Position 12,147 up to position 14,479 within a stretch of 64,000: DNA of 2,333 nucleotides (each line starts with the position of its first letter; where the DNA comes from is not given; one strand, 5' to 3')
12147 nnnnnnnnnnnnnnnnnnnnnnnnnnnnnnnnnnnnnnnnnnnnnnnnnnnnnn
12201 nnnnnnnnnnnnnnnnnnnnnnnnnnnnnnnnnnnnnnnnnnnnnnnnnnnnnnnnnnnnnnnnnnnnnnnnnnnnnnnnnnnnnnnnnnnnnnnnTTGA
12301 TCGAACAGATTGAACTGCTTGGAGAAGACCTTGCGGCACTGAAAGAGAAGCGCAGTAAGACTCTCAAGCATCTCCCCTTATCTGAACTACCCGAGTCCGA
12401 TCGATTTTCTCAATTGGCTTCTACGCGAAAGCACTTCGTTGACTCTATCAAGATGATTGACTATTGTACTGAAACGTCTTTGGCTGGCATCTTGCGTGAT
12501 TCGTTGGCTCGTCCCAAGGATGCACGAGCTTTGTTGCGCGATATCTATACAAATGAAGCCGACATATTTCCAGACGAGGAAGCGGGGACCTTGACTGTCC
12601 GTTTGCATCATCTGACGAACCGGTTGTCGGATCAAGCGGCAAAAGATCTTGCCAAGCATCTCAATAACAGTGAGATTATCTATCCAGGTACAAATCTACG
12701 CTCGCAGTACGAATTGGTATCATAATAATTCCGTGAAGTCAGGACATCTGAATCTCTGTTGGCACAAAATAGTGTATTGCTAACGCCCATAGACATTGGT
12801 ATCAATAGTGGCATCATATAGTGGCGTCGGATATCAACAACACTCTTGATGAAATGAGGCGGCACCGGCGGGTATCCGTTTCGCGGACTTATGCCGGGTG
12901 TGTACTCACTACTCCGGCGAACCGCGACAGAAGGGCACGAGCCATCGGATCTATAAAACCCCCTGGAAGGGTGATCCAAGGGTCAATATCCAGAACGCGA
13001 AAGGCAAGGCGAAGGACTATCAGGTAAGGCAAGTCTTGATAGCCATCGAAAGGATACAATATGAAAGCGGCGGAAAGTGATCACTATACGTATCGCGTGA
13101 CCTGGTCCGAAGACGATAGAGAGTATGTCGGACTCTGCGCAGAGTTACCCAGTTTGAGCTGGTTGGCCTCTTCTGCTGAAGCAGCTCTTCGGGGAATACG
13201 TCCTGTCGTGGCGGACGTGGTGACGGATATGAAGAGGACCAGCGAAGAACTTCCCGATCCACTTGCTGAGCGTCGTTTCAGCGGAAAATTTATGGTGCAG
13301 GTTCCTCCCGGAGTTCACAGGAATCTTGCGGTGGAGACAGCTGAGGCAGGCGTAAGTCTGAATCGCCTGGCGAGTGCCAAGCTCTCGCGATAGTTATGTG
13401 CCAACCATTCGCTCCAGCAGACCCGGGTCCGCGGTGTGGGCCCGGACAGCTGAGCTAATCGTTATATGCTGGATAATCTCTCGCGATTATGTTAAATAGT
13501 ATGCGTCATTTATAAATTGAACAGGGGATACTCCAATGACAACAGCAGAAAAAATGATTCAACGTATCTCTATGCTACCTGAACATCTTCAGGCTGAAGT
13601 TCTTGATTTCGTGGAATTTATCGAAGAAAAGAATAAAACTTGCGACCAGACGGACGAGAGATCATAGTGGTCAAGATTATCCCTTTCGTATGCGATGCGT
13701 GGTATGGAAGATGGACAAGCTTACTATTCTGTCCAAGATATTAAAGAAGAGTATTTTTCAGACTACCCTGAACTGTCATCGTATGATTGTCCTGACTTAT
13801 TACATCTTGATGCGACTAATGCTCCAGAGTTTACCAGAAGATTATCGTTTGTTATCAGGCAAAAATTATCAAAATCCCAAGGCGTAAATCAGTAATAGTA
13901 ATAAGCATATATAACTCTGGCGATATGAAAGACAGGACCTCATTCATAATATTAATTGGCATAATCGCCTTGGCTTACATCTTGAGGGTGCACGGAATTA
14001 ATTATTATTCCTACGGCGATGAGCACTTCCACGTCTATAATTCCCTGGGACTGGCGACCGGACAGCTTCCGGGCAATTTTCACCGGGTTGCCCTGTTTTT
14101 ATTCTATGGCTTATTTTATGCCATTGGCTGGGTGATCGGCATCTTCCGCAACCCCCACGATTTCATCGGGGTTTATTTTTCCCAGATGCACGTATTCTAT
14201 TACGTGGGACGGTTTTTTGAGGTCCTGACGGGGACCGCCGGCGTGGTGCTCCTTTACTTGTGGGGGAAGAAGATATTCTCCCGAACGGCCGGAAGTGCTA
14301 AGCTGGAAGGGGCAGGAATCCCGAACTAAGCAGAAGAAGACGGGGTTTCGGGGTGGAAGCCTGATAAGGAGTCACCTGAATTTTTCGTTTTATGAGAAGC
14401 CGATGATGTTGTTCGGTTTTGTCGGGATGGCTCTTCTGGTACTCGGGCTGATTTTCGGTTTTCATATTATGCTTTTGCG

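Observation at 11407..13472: Decayed chromosomal integron: intI pseudogene retaining the IntI-specific domain, a truncated-HicA/HicB cassette and a candidate attC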

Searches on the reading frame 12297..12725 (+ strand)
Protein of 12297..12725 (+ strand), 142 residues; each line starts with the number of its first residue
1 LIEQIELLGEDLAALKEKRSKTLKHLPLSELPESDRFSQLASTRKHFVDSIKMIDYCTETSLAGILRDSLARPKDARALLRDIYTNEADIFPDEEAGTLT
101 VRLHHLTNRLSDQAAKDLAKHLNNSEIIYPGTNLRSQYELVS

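Call 4: search_protein_families(library=pfam, proteins=[window:12297-12725:+], max_evalue=1)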
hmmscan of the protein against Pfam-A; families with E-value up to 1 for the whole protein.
window:12297-12725:+ (142 aa): 1 family
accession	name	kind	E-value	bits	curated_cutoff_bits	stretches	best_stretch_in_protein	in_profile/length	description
PF21804.3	Transposase_29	-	5.1e-32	111.3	27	1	3-142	423-562/562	Transposase protein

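Call 9: search_protein_families(library=ncbifam, proteins=[window:12297-12725:+], max_evalue=0.01)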
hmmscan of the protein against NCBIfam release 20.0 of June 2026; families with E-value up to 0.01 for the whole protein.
window:12297-12725:+ (142 aa): 0 families

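Call 26: find_homologous_proteins(query=window:12297-12722:+, max_evalue=1e-10)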
Query window:12297-12722:+ (142 aa): 48 proteins with E <= 1e-10 among 205 candidates.
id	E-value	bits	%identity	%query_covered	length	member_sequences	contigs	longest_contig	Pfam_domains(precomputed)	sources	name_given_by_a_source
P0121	7.1e-62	225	78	100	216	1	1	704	PF21804.4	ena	-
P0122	5.5e-58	213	77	99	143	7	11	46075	PF21804.4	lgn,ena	-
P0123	5.1e-55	203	69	100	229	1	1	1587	PF21804.4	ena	-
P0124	8.3e-54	199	68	100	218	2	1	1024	PF21804.4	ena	-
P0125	1.6e-53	198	69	99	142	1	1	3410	PF21804.4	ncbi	-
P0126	2.0e-53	198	68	99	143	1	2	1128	PF21804.4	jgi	jgi:hypothetical protein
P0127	3.4e-53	197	67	99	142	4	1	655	PF21804.4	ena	-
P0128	1.4e-50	189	100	63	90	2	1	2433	PF21804.4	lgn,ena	-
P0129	2.0e-45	172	64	99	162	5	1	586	PF21804.4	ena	-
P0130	4.4e-44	168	61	99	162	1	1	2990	PF21804.4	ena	-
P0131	8.2e-42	160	58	99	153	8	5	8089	PF21804.4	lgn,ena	-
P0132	1.5e-41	160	56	99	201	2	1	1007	PF21804.4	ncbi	-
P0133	6.4e-41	158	55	100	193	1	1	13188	PF21804.4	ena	-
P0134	2.7e-39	152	55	95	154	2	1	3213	PF21804.4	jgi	jgi:hypothetical protein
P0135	4.0e-39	152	52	99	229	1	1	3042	PF21804.4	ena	-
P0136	9.4e-39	151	56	99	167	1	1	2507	PF21804.4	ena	-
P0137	8.1e-38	148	53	99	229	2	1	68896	PF21804.4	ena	-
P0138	1.3e-37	147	51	99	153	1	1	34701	PF21804.4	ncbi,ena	-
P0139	3.6e-37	145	53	99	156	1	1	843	PF21804.4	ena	-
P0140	5.0e-36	142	54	94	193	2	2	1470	PF21804.4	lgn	-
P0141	9.9e-36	141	52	100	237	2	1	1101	PF21804.4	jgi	-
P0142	2.3e-35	140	54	97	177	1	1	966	PF21804.4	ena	-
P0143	3.1e-35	139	52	97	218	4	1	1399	PF21804.4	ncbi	-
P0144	6.6e-35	138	53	90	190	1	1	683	PF21804.4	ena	-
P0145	7.8e-35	138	53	97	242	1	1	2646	PF21804.4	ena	-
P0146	1.2e-34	137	53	94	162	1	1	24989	PF21804.4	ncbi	-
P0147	2.1e-34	137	51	97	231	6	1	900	PF21804.4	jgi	jgi:hypothetical protein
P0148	3.1e-34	136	54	99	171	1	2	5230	PF21804.4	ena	-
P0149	4.8e-34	135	49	97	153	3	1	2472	PF21804.4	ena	-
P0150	7.4e-34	135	50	97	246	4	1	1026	PF21804.4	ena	-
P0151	2.2e-33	133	52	93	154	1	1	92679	PF21804.4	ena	-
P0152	2.8e-33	133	71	64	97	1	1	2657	PF21804.4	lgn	-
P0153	2.7e-32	130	50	99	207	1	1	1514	PF21804.4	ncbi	-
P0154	1.8e-31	127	57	82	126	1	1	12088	PF21804.4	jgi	jgi:hypothetical protein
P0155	3.4e-31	126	47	99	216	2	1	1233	PF21804.4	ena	-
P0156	3.1e-30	123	55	81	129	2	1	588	PF21804.4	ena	-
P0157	1.9e-29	121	62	73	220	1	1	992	PF21804.4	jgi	jgi:prepilin-type processing-associated H-X9-DG protein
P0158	1.2e-28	118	47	91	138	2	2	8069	PF21804.4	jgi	jgi:hypothetical protein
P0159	2.0e-27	114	57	69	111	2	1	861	PF21804.4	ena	-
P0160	2.5e-25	107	50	78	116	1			PF21804.4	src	-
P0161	4.2e-25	106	63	63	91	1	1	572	PF21804.4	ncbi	-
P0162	4.8e-23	100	63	55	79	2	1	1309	PF21804.4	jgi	jgi:Transposase protein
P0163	7.1e-22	96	51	75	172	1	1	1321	PF21804.4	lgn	-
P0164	4.9e-21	93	53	63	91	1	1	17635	PF21804.4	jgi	jgi:hypothetical protein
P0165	3.3e-20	91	62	54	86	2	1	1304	PF21804.4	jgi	-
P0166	6.3e-19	86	60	56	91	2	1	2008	PF21804.4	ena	-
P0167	1.6e-15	75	70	39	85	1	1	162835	PF21804.4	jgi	jgi:hypothetical protein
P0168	2.7e-13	68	37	90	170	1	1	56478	PF21804.4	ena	-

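Call 27: find_encoding_contigs(protein=P0122, flank=8000, max_places=6)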
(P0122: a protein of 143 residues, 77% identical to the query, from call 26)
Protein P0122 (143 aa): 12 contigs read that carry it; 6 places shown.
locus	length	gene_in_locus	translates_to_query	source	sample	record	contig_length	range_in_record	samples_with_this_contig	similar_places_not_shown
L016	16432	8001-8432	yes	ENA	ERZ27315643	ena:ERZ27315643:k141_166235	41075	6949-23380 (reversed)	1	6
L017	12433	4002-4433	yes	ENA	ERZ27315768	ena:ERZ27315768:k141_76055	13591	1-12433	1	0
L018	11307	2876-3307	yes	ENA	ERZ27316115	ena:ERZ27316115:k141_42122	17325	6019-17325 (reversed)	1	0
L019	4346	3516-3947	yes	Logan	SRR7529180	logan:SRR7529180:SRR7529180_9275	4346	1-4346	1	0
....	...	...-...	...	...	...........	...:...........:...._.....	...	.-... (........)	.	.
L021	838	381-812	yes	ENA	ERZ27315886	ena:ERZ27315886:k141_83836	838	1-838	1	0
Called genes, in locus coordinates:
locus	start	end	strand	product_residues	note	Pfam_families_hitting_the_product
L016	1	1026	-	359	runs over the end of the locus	PF00884:Sulfatase, PF16347:SGSH_C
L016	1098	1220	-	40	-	-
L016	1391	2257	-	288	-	PF13489:Methyltransf_23, PF05219:DREV (weak), PF08241:Methyltransf_11, PF08242:Methyltransf_12, PF13649:Methyltransf_25, PF13847:Methyltransf_31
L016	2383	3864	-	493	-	PF01943:Polysacc_synt (weak), PF13440:Polysacc_synt_3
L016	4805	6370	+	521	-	PF13231:PMT_2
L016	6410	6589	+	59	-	PF01695:IstB_IS21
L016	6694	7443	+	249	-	PF00535:Glycos_transf_2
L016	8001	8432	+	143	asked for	PF21804:Transposase_29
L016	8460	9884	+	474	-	PF27533:CapK_C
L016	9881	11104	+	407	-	PF13439:Glyco_transf_4, PF13579:Glyco_trans_4_4, PF20706:GT4-conflict, PF00534:Glycos_transf_1, PF13692:Glyco_trans_1_4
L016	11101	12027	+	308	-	PF05575:V_cholerae_RfbT (faint), PF02475:TRM5-TYW2_MTfase, PF05050:Methyltransf_21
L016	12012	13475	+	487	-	PF01943:Polysacc_synt, PF13440:Polysacc_synt_3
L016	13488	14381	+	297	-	PF02522:Antibiotic_NAT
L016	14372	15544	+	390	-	-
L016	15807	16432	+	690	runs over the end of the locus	PF16889:Hepar_II_III_N, PF07940:Hepar_II_III_C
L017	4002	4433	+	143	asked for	PF21804:Transposase_29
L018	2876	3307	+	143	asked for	PF21804:Transposase_29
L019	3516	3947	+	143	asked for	PF21804:Transposase_29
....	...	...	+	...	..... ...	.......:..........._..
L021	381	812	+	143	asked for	PF21804:Transposase_29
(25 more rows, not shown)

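Call 28: find_encoding_contigs(protein=P0138, flank=8000, max_places=3)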
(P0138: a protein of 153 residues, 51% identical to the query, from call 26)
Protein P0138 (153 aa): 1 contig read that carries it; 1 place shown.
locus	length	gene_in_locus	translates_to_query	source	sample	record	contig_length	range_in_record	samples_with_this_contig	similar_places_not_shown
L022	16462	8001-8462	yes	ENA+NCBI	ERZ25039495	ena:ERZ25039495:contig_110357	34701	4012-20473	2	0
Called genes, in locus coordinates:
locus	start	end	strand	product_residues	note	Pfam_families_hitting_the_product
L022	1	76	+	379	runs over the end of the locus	-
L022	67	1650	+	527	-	-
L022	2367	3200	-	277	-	-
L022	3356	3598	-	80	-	-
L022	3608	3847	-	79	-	-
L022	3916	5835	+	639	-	-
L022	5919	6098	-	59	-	-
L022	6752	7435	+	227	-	PF22624:AASDHPPT_N, PF01648:ACPS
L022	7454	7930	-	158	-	PF00908:dTDP_sugar_isom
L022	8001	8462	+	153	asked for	PF21804:Transposase_29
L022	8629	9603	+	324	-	PF02661:Fic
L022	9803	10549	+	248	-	-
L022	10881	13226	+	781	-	PF00069:Pkinase, PF01636:APH (faint), PF07714:PK_Tyr_Ser-Thr, PF14531:Kinase-like (weak), PF13414:TPR_11 (faint)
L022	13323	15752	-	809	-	PF12704:MacB_PCD, PF02687:FtsX, PF12704:MacB_PCD, PF02687:FtsX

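Call 56: search_protein_representatives(protein=window:12297-12722:+)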
Query: 142 residues. Proteins with E-value up to 0.001 (for the whole library): 1157; up to 1e-10: 478; up to 1e-30: 10. The best 150 are listed.
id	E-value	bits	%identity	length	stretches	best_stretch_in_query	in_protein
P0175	7.7e-48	178.3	62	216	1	1-142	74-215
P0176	4.2e-39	150.0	53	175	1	3-140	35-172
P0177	2.9e-37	144.1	54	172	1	3-140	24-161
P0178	6.6e-37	142.9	49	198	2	53-140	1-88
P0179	1.3e-32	129.1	47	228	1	3-141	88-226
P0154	5.6e-32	127.0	58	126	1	27-142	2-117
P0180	7.0e-32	126.7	54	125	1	25-140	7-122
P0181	3.0e-31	124.7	48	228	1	3-142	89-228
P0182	4.8e-31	124.0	45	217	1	3-142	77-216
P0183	1.0e-30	122.9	48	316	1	3-137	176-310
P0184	1.2e-30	122.7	47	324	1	4-142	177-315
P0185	1.3e-30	122.6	54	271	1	1-121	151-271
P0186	2.0e-30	122.0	45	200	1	4-142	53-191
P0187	2.6e-30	121.6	47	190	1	3-139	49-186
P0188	2.7e-30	121.6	45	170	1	2-142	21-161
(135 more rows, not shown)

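Call 58: find_encoding_contigs(protein=P0125, flank=5000, max_places=3)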
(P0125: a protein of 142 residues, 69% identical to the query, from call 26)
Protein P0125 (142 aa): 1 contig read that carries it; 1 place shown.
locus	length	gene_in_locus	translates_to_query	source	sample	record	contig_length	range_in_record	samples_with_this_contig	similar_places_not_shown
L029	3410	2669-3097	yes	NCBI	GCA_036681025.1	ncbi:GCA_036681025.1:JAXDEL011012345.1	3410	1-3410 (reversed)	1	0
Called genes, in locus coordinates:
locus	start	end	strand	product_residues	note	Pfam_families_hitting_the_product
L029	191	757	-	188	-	PF12770:CHAT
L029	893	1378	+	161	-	PF02796:HTH_7 (faint), PF13518:HTH_28 (weak), PF13551:HTH_29 (faint), PF13384:HTH_23 (faint)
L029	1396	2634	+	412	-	PF21804:Transposase_29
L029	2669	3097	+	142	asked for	PF21804:Transposase_29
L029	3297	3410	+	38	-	?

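Call 59: find_encoding_contigs(protein=P0131, flank=6000, max_places=4)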
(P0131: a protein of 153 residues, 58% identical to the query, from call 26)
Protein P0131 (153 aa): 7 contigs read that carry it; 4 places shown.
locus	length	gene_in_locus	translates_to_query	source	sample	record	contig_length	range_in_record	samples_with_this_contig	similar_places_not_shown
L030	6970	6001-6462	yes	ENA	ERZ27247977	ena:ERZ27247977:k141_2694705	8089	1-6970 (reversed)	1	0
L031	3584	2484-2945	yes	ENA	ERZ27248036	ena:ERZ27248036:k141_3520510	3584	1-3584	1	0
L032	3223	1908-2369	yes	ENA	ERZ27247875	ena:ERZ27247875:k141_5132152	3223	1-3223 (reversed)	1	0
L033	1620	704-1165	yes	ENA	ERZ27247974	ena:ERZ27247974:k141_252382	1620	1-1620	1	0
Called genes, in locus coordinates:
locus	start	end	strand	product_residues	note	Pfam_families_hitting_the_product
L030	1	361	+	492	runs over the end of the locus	?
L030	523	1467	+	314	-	PF19300:BPD_transp_1_N, PF00528:BPD_transp_1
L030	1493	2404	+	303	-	PF12911:OppC_N, PF00528:BPD_transp_1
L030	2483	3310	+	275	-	PF02633:Creatininase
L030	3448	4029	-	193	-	PF16347:SGSH_C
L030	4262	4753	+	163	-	PF13518:HTH_28 (faint), PF13551:HTH_29 (faint), PF13384:HTH_23 (faint)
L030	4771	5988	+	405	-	PF21804:Transposase_29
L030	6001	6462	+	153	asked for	PF21804:Transposase_29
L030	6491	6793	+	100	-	-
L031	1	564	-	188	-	?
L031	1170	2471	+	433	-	PF21804:Transposase_29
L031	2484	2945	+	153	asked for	PF21804:Transposase_29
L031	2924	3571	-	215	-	PF12281:NTP_transf_8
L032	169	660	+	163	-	PF13551:HTH_29 (faint), PF13384:HTH_23 (faint)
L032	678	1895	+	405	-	PF21804:Transposase_29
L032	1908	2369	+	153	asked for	PF21804:Transposase_29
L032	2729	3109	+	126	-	PF20586:DUF6788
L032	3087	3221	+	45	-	?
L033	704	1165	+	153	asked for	PF21804:Transposase_29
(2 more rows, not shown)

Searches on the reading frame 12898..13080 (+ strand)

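Call 4: search_protein_families(library=pfam, proteins=[window:12898-13080:+], max_evalue=1)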
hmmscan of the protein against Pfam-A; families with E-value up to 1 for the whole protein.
window:12898-13080:+ (60 aa): 1 family
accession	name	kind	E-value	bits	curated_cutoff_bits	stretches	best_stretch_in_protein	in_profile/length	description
PF07927.17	HicA_toxin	-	0.033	14.7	27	1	9-48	16-54/58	HicA toxin of bacterial toxin-antitoxin,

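Call 9: search_protein_families(library=ncbifam, proteins=[window:12898-13080:+], max_evalue=0.01)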
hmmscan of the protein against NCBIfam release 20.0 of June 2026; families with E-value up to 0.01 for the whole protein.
window:12898-13080:+ (60 aa): 0 families

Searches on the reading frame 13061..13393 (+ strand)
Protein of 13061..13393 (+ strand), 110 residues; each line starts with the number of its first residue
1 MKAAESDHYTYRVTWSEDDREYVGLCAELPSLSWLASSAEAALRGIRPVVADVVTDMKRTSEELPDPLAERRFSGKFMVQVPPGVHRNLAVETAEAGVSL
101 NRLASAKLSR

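Call 4: search_protein_families(library=pfam, proteins=[window:13061-13393:+], max_evalue=1)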
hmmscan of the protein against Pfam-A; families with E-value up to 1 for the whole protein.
window:13061-13393:+ (110 aa): 1 family
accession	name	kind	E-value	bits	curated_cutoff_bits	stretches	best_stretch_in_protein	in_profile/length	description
PF05534.18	HicB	-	1e-10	41.8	21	1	63-107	6-50/51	HicB family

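Call 9: search_protein_families(library=ncbifam, proteins=[window:13061-13393:+], max_evalue=0.01)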
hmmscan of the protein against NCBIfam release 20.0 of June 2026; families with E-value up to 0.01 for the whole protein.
window:13061-13393:+ (110 aa): 0 families

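Call 15: find_encoding_contigs(protein=window:13061-13393:+, flank=10000, max_places=10)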
Protein window:13061-13393:+ (110 aa): 6 contigs read that carry it; 5 places shown.
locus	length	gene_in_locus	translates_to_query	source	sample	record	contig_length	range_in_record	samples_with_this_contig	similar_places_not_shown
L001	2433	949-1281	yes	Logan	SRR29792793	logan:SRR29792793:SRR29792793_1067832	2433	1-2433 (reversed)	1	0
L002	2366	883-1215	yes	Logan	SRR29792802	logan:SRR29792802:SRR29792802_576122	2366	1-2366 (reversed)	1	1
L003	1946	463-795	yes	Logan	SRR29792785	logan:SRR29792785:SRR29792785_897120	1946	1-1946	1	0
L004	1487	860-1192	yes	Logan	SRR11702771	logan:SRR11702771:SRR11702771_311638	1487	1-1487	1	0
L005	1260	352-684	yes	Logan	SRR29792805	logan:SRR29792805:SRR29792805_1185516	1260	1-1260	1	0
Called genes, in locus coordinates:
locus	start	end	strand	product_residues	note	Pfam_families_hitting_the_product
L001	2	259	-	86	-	?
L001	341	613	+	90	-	PF21804:Transposase_29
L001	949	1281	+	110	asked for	PF05534:HicB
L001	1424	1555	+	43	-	PF10047:DUF2281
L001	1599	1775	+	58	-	-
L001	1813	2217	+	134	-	-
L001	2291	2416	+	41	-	-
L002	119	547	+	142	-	PF21804:Transposase_29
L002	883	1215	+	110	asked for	PF05534:HicB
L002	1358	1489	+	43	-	PF10047:DUF2281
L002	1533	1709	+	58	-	-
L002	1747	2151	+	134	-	-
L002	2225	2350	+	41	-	-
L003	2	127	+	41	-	?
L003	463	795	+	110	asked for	PF05534:HicB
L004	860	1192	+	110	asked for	PF05534:HicB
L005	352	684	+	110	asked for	PF05534:HicB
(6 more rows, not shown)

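Call 67: search_solved_structures(query=window:13061-13390:+, max_evalue=1)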
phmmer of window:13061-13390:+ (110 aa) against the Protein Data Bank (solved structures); distinct sequences matched with E-value up to 1: 0.

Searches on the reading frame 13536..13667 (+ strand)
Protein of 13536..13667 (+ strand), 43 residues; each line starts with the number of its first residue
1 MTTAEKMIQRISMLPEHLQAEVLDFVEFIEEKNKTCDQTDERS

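Call 4: search_protein_families(library=pfam, proteins=[window:13536-13667:+], max_evalue=1)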
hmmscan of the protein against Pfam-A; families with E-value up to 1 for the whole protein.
window:13536-13667:+ (43 aa): 2 families
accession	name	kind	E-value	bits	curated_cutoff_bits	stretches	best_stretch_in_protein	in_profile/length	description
PF10047.15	DUF2281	-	1.1e-08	36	26.5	1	7-35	2-30/64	Protein of unknown function (DUF2281)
PF14377.11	UBM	-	0.11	12.5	23.3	1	12-23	15-26/35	Ubiquitin binding region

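Call 9: search_protein_families(library=ncbifam, proteins=[window:13536-13667:+], max_evalue=0.01)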
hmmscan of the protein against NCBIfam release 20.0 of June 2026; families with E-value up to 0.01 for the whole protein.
window:13536-13667:+ (43 aa): 1 family
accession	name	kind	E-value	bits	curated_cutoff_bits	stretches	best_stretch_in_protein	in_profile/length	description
NF050009.1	TA_VapB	equivalog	7.6e-08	32.8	60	1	8-38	2-32/65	type II toxin-antitoxin system VapB family antitoxin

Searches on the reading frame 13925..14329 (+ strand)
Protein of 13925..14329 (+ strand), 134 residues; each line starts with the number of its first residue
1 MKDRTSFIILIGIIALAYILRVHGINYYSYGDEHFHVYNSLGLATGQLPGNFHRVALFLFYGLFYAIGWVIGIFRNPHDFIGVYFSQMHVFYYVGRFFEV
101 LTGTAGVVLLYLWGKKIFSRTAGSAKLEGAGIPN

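Call 10: search_protein_families(library=pfam, proteins=[window:13925-14329:+], max_evalue=0.001)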
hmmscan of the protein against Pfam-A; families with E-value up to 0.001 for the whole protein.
window:13925-14329:+ (134 aa): 0 families

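Call 47: search_protein_families(library=ncbifam, proteins=[window:13925-14329:+], max_evalue=0.01)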
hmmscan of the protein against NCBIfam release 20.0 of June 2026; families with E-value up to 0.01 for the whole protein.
window:13925-14329:+ (134 aa): 1 family
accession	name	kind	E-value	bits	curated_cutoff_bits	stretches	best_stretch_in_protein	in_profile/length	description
NF008742.0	PRK11770.1-4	equivalog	0.0062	16.5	155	1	6-90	31-117/147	YccF domain-containing protein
